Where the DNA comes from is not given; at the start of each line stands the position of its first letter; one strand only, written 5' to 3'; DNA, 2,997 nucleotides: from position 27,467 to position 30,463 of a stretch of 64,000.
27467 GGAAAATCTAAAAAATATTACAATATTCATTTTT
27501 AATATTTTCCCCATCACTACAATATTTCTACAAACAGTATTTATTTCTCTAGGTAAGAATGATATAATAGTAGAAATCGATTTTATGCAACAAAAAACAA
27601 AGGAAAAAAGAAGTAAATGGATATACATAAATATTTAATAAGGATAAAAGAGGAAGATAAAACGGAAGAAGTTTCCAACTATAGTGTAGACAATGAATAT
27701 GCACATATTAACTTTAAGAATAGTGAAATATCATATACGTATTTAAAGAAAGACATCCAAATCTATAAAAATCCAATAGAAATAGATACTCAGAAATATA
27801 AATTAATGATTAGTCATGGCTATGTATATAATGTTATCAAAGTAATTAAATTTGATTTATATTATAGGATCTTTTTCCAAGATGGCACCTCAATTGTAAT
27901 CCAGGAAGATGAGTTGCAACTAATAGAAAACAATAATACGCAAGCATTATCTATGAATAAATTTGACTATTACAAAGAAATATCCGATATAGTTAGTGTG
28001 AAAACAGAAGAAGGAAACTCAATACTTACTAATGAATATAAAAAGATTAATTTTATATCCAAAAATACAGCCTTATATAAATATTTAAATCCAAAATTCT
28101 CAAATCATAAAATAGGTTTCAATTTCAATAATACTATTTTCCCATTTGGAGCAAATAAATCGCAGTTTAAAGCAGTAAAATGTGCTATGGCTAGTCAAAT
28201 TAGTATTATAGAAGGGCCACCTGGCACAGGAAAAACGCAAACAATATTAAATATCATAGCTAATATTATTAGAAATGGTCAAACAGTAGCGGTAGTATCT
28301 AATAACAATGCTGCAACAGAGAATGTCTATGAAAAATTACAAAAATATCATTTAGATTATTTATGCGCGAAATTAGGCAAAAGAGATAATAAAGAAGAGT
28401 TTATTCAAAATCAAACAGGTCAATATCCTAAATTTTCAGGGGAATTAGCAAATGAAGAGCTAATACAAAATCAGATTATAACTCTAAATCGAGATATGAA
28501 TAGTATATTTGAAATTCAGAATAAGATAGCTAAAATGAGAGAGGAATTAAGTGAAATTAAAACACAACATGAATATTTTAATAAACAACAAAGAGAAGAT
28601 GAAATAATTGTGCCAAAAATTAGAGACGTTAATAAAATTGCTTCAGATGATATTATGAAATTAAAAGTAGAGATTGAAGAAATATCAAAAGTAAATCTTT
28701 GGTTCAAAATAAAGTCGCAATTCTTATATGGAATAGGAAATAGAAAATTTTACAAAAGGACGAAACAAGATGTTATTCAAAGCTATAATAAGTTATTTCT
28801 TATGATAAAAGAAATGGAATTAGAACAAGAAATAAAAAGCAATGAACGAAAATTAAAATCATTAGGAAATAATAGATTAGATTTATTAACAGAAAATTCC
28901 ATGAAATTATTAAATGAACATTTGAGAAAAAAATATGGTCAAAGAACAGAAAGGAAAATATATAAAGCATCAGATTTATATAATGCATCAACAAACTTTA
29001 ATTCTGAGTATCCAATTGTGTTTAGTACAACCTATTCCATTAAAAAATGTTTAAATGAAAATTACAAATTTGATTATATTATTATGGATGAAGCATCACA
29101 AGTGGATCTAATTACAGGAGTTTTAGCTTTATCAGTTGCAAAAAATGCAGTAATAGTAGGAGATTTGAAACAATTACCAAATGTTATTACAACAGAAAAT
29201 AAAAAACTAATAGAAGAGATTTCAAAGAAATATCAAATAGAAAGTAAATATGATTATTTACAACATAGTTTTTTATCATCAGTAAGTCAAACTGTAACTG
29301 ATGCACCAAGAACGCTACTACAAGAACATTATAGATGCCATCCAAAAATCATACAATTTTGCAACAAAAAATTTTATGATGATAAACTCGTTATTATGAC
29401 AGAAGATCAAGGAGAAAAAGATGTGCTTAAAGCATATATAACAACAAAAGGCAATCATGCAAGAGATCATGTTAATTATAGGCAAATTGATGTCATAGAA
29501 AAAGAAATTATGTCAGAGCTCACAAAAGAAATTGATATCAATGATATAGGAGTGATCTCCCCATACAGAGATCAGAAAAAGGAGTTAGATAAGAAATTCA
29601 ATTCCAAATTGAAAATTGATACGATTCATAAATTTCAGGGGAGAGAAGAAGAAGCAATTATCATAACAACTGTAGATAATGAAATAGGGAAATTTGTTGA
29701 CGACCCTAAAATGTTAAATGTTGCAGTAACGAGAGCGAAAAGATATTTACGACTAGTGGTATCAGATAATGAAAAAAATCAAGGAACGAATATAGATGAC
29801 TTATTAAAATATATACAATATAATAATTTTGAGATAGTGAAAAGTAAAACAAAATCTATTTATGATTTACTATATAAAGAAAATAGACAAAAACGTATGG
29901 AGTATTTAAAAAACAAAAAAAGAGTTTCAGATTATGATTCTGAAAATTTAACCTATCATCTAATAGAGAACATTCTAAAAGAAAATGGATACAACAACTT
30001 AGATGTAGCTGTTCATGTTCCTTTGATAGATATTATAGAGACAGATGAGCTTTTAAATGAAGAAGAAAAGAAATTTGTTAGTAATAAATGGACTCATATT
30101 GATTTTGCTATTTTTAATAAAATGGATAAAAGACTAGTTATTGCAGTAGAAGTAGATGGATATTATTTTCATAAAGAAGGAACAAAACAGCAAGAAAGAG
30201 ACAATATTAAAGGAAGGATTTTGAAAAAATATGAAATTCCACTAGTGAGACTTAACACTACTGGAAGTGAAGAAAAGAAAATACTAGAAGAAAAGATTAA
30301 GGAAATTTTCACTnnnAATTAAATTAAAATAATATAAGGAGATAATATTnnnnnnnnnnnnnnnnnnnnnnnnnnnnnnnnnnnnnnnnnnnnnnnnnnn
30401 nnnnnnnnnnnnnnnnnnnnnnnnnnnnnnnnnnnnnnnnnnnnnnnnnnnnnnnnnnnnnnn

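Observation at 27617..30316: Upf1-like SF1 helicase fused to a C-terminal DUF559/Vsr-type endonuclease domain, just outside the island boundary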

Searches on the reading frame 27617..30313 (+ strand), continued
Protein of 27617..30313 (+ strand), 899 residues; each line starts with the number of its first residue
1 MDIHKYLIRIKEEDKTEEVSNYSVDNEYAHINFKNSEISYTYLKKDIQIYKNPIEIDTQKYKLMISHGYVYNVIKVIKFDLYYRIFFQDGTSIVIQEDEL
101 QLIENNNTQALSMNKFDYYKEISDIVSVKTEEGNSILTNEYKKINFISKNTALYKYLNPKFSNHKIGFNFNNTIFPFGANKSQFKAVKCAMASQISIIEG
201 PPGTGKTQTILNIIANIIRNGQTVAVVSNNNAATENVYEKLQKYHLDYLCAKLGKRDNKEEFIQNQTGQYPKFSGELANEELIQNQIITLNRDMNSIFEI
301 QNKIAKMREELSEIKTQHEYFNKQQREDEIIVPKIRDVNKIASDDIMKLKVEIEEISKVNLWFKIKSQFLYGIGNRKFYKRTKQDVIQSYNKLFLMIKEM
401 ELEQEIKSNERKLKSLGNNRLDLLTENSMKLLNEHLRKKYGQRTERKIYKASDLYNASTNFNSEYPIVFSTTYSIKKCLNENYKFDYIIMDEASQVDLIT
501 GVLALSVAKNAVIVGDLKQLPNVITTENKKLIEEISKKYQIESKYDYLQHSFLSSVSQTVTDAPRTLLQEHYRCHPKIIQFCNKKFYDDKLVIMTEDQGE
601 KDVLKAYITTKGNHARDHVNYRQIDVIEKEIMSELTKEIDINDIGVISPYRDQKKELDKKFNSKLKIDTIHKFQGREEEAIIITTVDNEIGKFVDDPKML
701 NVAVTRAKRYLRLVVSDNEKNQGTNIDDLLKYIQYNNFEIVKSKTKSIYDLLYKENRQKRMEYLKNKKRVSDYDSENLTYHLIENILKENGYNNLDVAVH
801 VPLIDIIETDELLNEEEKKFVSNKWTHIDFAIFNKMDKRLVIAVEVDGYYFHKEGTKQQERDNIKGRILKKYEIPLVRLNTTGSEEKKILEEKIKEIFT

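Call 78: get_annotated_region(hit=H15, flank=7000)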
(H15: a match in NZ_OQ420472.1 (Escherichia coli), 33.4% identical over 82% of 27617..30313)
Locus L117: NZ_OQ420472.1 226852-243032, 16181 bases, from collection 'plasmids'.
description: Escherichia coli strain B39 plasmid pB39_V, complete sequence
organism: Escherichia coli (NCBI taxid 562)
taxonomy: Bacteria; Pseudomonadota; Gammaproteobacteria; Enterobacterales; Enterobacteriaceae; Escherichia; Escherichia coli
host: -; source: -; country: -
typing (MOB-suite, as given by PLSDB): non-mobilizable
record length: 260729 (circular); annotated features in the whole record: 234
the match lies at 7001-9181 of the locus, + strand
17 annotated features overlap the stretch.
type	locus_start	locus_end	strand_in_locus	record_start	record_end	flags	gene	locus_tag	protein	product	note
CDS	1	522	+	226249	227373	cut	-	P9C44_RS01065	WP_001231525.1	glycosyltransferase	-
CDS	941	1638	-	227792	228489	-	-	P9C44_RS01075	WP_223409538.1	IS1 family transposase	-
CDS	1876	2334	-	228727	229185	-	-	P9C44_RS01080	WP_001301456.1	hypothetical protein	-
CDS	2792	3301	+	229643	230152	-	-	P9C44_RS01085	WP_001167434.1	hypothetical protein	-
CDS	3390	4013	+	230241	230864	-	-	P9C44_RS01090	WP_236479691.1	DNA-binding protein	-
CDS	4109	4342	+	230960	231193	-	-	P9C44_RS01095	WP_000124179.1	hypothetical protein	-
CDS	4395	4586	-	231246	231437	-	-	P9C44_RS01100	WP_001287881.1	DUF4222 domain-containing protein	-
CDS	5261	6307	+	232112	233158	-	-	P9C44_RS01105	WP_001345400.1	ShlB/FhaC/HecB family hemolysin secretion/activation protein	-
CDS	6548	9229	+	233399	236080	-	-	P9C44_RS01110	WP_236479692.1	AAA domain-containing protein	-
CDS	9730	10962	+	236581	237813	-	-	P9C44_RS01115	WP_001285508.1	phosphoadenosine phosphosulfate reductase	-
CDS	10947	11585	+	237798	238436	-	-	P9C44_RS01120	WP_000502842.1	ParB N-terminal domain-containing protein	-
CDS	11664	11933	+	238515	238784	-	-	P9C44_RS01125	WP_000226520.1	PerC family transcriptional regulator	-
CDS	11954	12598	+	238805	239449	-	-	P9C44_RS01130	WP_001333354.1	hypothetical protein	-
CDS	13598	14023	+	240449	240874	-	-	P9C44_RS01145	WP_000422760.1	transposase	GO:0006313 - DNA transposition [Evidence IEA]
CDS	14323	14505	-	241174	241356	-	-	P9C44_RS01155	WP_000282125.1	hypothetical protein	-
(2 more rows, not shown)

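Call 79: get_annotated_region(hit=H1, flank=7000)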
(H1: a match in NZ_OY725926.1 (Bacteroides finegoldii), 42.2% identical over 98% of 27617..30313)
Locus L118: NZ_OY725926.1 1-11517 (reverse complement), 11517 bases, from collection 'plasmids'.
description: Bacteroides finegoldii strain Bacteroides finegoldii TSDC17.2-1.1 plasmid 24, complete sequence
organism: Bacteroides finegoldii (NCBI taxid 338188)
taxonomy: Bacteria; Bacteroidota; Bacteroidia; Bacteroidales; Bacteroidaceae; Bacteroides; Bacteroides finegoldii
host: -; source: -; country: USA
typing (MOB-suite, as given by PLSDB): non-mobilizable
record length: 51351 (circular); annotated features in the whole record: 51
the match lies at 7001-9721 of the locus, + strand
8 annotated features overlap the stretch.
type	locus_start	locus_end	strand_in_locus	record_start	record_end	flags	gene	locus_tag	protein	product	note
CDS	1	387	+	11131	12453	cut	-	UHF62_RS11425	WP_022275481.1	MATE family efflux transporter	GO:0006855 - xenobiotic transmembrane transport [Evidence IEA]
CDS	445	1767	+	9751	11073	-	ffh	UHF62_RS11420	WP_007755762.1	signal recognition particle protein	GO:0009306 - protein secretion [Evidence IEA]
CDS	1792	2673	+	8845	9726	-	folD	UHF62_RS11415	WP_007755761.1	bifunctional methylenetetrahydrofolate dehydrogenase/methenyltetrahydrofolate cyclohydrolase FolD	-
CDS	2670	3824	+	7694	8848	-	-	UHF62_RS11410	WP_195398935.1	CapA family protein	GO:0045227 - capsule polysaccharide biosynthetic process [Evidence IEA]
CDS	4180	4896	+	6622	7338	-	-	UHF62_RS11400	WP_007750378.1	DUF169 domain-containing protein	-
CDS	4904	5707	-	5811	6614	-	-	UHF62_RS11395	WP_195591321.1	RNA methyltransferase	GO:0001510 - RNA methylation [Evidence IEA]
CDS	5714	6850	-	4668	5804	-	-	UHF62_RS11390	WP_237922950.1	alcohol dehydrogenase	-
CDS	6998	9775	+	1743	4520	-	-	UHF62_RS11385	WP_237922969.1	AAA domain-containing protein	-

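Call 80: search_protein_families(library=padloc, proteins=[L117:6548-9226:+, L118:6998-9772:+], max_evalue=1e-10)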
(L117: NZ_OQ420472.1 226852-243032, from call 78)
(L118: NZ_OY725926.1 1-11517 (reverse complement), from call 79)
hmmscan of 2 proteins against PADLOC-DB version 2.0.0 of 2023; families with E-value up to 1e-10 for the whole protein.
L117:6548-9226:+ (893 aa): 5 families
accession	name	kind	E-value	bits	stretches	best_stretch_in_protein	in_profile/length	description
PDLC03920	MkoA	-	1.8e-43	147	1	178-729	616-1100/1112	-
PDLC03924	MkoC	-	5.5e-41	138.6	2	557-718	771-953/1136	-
PDLC05009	PDC-S37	-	5.1e-37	125.3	2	181-314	297-429/1550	-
PDLC03921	MkoA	-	1.7e-27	93.6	1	151-328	1013-1188/1607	-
PDLC02194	Hhe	-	1.8e-16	56.6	0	181-260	429-508/1911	-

L118:6998-9772:+ (925 aa): 5 families
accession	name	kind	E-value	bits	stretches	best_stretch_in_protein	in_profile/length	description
PDLC03924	MkoC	-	4.5e-57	191.9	1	479-736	627-940/1136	-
PDLC03920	MkoA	-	1e-50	171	1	155-737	586-1073/1112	-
PDLC05009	PDC-S37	-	4.3e-41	138.8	2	295-687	719-1115/1550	-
PDLC03921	MkoA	-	6.6e-30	101.6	1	507-742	1294-1567/1607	-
PDLC02194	Hhe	-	2.7e-25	85.8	1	510-686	1381-1552/1911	-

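Call 81: search_protein_families(library=pfam, proteins=[L117:6548-9226:+, L118:6998-9772:+], max_evalue=0.001)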
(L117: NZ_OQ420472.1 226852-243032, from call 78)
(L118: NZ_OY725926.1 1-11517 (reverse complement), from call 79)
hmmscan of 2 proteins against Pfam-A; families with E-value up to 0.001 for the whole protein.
L117:6548-9226:+ (893 aa): 8 families
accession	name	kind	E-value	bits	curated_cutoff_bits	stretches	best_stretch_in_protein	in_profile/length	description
PF13087.12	AAA_12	-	7.3e-22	78.3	27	2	625-707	109-192/195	AAA domain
PF13086.12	AAA_11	-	2.2e-21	77.3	27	1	178-518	2-251/257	AAA domain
PF10881.14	DUF2726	-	8.4e-13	48.6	24.7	1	794-879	27-114/126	Protein of unknown function (DUF2726)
PF13245.12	AAA_19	-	7.3e-11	42.8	25.1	1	182-247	1-66/134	AAA domain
PF01443.25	Viral_helicase1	-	3.4e-10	40.6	21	0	463-521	37-101/228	Viral superfamily 1 RNA helicase core domain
PF13604.12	AAA_30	-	4.8e-09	36.7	27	1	178-239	2-65/191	AAA domain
PF09848.15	SLFN-g3_helicase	-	6.3e-07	29.4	24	1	193-260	2-67/354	Schlafen group 3, DNA/RNA helicase domain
PF20720.3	nSTAND3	-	0.00069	19.8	27.2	0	192-260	17-83/155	Novel STAND NTPase 3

L118:6998-9772:+ (925 aa): 11 families
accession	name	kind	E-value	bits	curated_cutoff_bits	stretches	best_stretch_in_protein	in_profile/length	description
PF13087.12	AAA_12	-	1.1e-27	97.4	27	1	576-738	4-192/195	AAA domain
PF13086.12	AAA_11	-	2.4e-24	87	27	1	183-550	2-255/257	AAA domain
PF13245.12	AAA_19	-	4.7e-14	53.1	25.1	1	187-268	1-82/134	AAA domain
PF01443.25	Viral_helicase1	-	2.1e-13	51.1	21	1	495-562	44-114/228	Viral superfamily 1 RNA helicase core domain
PF10881.14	DUF2726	-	3e-12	46.8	24.7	1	797-918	7-123/126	Protein of unknown function (DUF2726)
PF13604.12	AAA_30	-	2.4e-11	44.2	27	1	184-242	3-63/191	AAA domain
PF18741.7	MTES_1575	-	1.3e-07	32.1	38.2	1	850-904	25-77/96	REase_MTES_1575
PF13538.12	UvrD_C_2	-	3.7e-06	27.1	27.4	1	689-737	3-52/52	UvrD-like helicase C-terminal domain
PF09848.15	SLFN-g3_helicase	-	5.2e-06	26.4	24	1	198-254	2-56/354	Schlafen group 3, DNA/RNA helicase domain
PF20720.3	nSTAND3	-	2.3e-05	24.6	27.2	1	186-278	6-93/155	Novel STAND NTPase 3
PF00270.35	DEAD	-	3.2e-05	24.2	26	0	185-250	2-70/167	DEAD/DEAH box helicase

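Call 84: search_protein_families(library=padloc, alignment_id=A3, max_evalue=1e-15)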
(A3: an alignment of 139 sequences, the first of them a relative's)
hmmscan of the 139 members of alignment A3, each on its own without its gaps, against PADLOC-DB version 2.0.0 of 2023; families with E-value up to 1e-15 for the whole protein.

A. member 1, L026:7905-9887:+ (661 aa): 1 family
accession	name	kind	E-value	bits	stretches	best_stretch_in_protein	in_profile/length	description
PDLC02350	AbiO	-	4e-17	60.1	0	245-478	176-374/468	AbiO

B. families by the number of members that match (of 139 scanned): 129 families (the first 25 are shown)
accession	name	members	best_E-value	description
PDLC03659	mREase_IV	5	8.3e-231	Type IV methyl-directed restriction enzyme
PDLC03658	mREase_IV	4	6.3e-92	Type IV methyl-directed restriction enzyme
PDLC02707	PbeA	4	6.2e-40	PbeA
PDLC02704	PbeA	4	5e-33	PbeA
PDLC02706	PbeA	4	1.9e-20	PbeA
PDLC04135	mad3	3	3e-30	mads_3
PDLC03049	REase_I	3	5.3e-25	Type I restriction enzyme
PDLC03047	REase_I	3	2.2e-23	Type I restriction enzyme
PDLC03647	REase_III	2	6.8e-286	Type III restriction enzyme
PDLC03649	REase_III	2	4.1e-89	Type III restriction enzyme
PDLC02350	AbiO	2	4e-17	AbiO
PDLC00519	JetC1|JetC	1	0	DUF3584 domain; MukB-like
PDLC00525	JetD1|JetD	1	6e-191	DUF2220; DUF3322; DUF2399 domain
PDLC00505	JetC1|JetC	1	1.4e-172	DUF3584 domain; MukB-like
PDLC04786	PDC-S01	1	4.8e-150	-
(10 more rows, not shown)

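Call 85: search_protein_families(library=padloc, alignment_id=A4, max_evalue=1e-15)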
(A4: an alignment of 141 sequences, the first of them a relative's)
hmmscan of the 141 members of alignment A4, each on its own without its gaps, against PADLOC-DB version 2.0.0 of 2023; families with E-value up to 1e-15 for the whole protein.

A. member 1, L026:12716-13474:+ (253 aa): 0 families

B. families by the number of members that match (of 141 scanned): 119 families (the first 25 are shown)
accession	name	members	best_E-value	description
PDLC03658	mREase_IV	3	1.9e-235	Type IV methyl-directed restriction enzyme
PDLC03659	mREase_IV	3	8.5e-95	Type IV methyl-directed restriction enzyme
PDLC02335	AbiLi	3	5.3e-90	AbiLi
PDLC02707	PbeA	3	1.7e-36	PbeA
PDLC02980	AriA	3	2.6e-32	-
PDLC02704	PbeA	3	8.8e-30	PbeA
PDLC03047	REase_I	3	4.7e-27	Type I restriction enzyme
PDLC04807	PDC-S02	2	1.1e-44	-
PDLC04795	PDC-S02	2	6.8e-27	-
PDLC03049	REase_I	2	5.5e-25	Type I restriction enzyme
PDLC04802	PDC-S02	2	1.3e-24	-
PDLC02706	PbeA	2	7.4e-19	PbeA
PDLC04426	PDC-M12A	2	2.4e-16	-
PDLC04792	PDC-S01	1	1.7e-179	-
PDLC02702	Orf5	1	5e-168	Orf5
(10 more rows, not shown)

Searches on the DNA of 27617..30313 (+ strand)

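Call 82: search_dna_similar(query=L117:6548-9229:+, collection=ecoli_genomes, mode=near, max_rows=8)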
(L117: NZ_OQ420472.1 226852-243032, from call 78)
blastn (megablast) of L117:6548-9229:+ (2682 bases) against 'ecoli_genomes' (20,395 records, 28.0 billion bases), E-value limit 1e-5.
Records with a match: 649; places in all: 660; records where one place covers at least 80% of the query: 643.
Genomes with a match: 648 of 5426; with a place that covers at least 80% of the query: 642. Places per genome that has any: lowest 1, median 1, highest 5. On chromosomes: 659 places; on plasmids: 1.
Best place of each record, by identity: >=99% 467; 95-99% 181; 90-95% 1.
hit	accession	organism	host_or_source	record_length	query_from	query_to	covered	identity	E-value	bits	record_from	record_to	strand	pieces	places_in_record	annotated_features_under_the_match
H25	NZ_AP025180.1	Escherichia coli strain JP538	Sus scrofa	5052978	1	2682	100%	100.0%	0e+0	4948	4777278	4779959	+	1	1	AAA domain-containing protein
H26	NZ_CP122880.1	Escherichia coli strain ETEC1716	Sus scrofa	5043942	1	2682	100%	100.0%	0e+0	4948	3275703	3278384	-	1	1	AAA domain-containing protein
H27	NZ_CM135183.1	Escherichia coli strain Z1324SEC0014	Swine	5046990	1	2682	100%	100.0%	0e+0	4948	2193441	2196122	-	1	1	AAA domain-containing protein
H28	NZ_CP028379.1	Escherichia coli O145 str. RM9872 strain RM9872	Bos taurus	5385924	1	2682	100%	99.9%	0e+0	4942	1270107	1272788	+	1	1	AAA domain-containing protein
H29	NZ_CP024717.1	Escherichia coli strain LS4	Bos mutus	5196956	1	2682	100%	99.9%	0e+0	4942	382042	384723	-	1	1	AAA domain-containing protein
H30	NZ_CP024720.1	Escherichia coli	Bos mutus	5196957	1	2682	100%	99.9%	0e+0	4942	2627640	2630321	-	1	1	AAA domain-containing protein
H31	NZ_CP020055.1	Escherichia coli strain AR_0069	missing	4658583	1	2682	100%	99.9%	0e+0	4942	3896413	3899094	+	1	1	AAA domain-containing protein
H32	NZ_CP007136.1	Escherichia coli O145:H28 str. RM12581 strain RM12581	lettuce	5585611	1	2682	100%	99.9%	0e+0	4942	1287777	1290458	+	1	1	AAA domain-containing protein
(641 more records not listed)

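Call 83: get_annotated_region(hit=H31, flank=9000)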
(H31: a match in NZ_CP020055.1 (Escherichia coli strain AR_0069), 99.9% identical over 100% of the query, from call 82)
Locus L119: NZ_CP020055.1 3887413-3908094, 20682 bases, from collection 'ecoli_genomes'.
description: Escherichia coli strain AR_0069 chromosome, complete genome
organism: Escherichia coli strain AR_0069 (NCBI taxid 562)
replicon: chromosome; assembly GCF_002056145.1
host: missing; source: missing; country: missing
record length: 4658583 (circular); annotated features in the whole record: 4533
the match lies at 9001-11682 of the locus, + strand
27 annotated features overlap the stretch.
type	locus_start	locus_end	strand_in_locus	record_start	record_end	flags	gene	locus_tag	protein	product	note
CDS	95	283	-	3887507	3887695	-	-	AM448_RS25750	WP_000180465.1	hypothetical protein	-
CDS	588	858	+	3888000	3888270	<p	-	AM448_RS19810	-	hypothetical protein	frameshifted; incomplete; partial in the middle of a contig; missing N-terminus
CDS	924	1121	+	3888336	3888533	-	-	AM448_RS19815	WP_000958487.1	helix-turn-helix transcriptional regulator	-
CDS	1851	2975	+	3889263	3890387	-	-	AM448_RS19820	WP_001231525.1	nucleotide disphospho-sugar-binding domain-containing protein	-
CDS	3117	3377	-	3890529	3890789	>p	-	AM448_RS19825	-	alpha/beta hydrolase-fold protein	incomplete; partial in the middle of a contig; missing N-terminus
CDS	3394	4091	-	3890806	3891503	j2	-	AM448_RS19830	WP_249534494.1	IS1 family transposase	programmed frameshift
CDS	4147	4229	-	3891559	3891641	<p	-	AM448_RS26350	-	CPBP family intramembrane glutamic endopeptidase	frameshifted; incomplete; partial in the middle of a contig; missing C-terminus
CDS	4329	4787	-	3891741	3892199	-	-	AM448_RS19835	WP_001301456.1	hypothetical protein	-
CDS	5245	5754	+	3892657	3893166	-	-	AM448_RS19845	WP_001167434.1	hypothetical protein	-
CDS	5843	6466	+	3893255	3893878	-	-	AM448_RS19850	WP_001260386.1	hypothetical protein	-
CDS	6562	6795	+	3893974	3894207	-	-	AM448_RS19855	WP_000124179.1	hypothetical protein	-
CDS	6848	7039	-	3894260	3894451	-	-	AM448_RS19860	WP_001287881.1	DUF4222 domain-containing protein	-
CDS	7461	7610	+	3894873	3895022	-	-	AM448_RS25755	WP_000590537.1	hypothetical protein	-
CDS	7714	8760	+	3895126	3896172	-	-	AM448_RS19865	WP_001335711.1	POTRA domain-containing protein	-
CDS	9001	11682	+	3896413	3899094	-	-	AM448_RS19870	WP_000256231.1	AAA domain-containing protein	-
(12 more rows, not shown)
